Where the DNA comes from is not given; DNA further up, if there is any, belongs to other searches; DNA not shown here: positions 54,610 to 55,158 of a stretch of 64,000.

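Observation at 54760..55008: An orphan Nif11-type leader peptide with a double-glycine site and a 15 aa Cys/Ser-containing core is a candidate RiPP precursor.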

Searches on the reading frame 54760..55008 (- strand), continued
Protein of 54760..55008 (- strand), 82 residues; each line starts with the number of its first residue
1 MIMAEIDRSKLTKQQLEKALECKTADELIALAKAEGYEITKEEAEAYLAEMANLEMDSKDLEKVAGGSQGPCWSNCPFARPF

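Call 55: find_related_loci(query=A1, collection=viral_contigs, flank=8000)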
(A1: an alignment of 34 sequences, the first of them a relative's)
Query A1 (82 aa) in viral_contigs; peptide patterns used: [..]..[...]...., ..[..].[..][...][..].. (x = any residue, [..] = any of these).
383 stretches matched a pattern; 5 encode a relative of the query (tblastn E <= 1e-3); 5 distinct loci.
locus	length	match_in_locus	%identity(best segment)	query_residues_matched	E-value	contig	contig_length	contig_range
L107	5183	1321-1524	55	6-76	4e-24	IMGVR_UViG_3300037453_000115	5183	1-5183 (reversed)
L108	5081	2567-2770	55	6-76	4e-24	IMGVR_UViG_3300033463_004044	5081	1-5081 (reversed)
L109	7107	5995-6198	55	6-76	4e-24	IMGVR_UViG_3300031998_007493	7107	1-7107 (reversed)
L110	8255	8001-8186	61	6-67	3e-23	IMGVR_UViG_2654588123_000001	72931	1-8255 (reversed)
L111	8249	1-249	52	3-81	2e-22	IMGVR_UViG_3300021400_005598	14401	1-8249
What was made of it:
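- Tried and rejected: Only 5 relatives were found in 2.9 million viral contigs (call 55).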

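Call 71: predict_structure(alignment_id=A2)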
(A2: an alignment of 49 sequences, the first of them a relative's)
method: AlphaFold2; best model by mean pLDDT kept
length: 514 residues; sequences in the alignment: 49
mean_pLDDT: 90.8   pTM: 0.88
mean pLDDT of the five models: 90.8, 90.0, 88.3, 87.9, 85.9
residues with pLDDT >= 90: 378; 70-90: 116; 50-70: 9; < 50: 11
segments of 3 or more residues with pLDDT < 50: 504-514
pLDDT, mean of each block of 10 residues (from residue 1): 97 95 97 97 98 97 97 96 89 87 88 73 87 98 92 91 94 98 96 96 96 93 90 97 96 94 97 97 92 86 98 96 92 90 86 88 88 89 92 73 91 91 86 90 96 94 95 96 91 91 41 22
secondary structure, 60 per line:
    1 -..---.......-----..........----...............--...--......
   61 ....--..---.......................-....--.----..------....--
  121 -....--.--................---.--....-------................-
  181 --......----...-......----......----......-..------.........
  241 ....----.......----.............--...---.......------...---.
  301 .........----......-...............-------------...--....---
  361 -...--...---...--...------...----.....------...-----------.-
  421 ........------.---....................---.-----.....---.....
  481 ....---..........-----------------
elements in order: E7-13 E19-28 E33-38 H39-47 H55-64 H72-93 E96-99 H115-118 H122-125 H131-146 E153-156 H164-179 E183-188 H197-202 E207-212 H217-222 H232-244 E249-255 H260-272 E281-287 H300-309 H314-319 H322-335 E354-357 E362-364 E378-380 E387-389 H394-398 H421-428 H439-458 H468-472 H476-484 H488-497

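Call 75: fold_search(model_id=the predicted structure, library=pdb)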
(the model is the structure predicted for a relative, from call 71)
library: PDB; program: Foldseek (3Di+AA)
matches with E <= 10: 1724; with E <= 0.001: 134
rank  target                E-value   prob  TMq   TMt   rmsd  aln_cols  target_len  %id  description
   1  5why_B                3.5e-17  1.00  0.53  0.63   9.3       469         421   18  Structural Insights into Thioether Bond Formation in the Biosynthesis of Sactipeptides (released 2017-07-26)
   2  5wgg_A                1.5e-16  1.00  0.56  0.64   8.6       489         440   18  Structural Insights into Thioether Bond Formation in the Biosynthesis of Sactipeptides (released 2017-07-26)
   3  5why_A                1.7e-16  1.00  0.55  0.66   9.1       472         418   20  Structural Insights into Thioether Bond Formation in the Biosynthesis of Sactipeptides (released 2017-07-26)
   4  4k37_A                6.8e-13  1.00  0.52  0.70   5.1       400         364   18  Native anSMEcpe with bound AdoMet (released 2013-05-08)
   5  4k39_B                2.5e-12  1.00  0.52  0.72   4.8       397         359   18  Native anSMEcpe with bound AdoMet and Cp18Cys peptide (released 2013-05-08)
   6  4k36_B                4.6e-12  1.00  0.50  0.68   5.3       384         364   19  His6 tagged anSMEcpe with bound AdoMet (released 2013-05-08)
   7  4k36_A                4.9e-12  1.00  0.51  0.66   8.3       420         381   17  His6 tagged anSMEcpe with bound AdoMet (released 2013-05-08)
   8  8vpo                  6.1e-12  1.00  0.61  0.69   5.3       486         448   13  X-Ray Crystal Structure of TigE from Paramaledivibacter caminithermalis (released 2024-02-07)
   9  4k38_A                8.0e-12  1.00  0.52  0.70   5.1       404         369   18  Native anSMEcpe with bound AdoMet and Kp18Cys peptide (released 2013-05-08)
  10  5v1q_A                8.0e-12  1.00  0.46  0.54  13.5       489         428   15  Crystal structure of Streptococcus suis SuiB (released 2017-08-30)
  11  5v1t_A                1.0e-11  1.00  0.47  0.53  13.7       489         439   16  Crystal structure of Streptococcus suis SuiB bound to precursor peptide SuiA (released 2017-08-30)
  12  4k37_B                1.1e-11  1.00  0.52  0.69   5.3       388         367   20  Native anSMEcpe with bound AdoMet (released 2013-05-08)
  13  5v1s_A                1.2e-11  1.00  0.46  0.54  13.2       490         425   15  Crystal structure of Streptococcus suis SuiB bound to S-adenosylmethionine (released 2017-08-30)
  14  4k39_A                1.4e-11  1.00  0.51  0.69   5.2       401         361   18  Native anSMEcpe with bound AdoMet and Cp18Cys peptide (released 2013-05-08)
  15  5v1q_B                1.4e-11  1.00  0.48  0.55  13.6       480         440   16  Crystal structure of Streptococcus suis SuiB (released 2017-08-30)
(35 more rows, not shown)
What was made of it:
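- Model pLDDT 90.8, best fold match CteB (5why/5wgg) at E about 1e-17 over about 470-490 columns (calls 71, 75).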
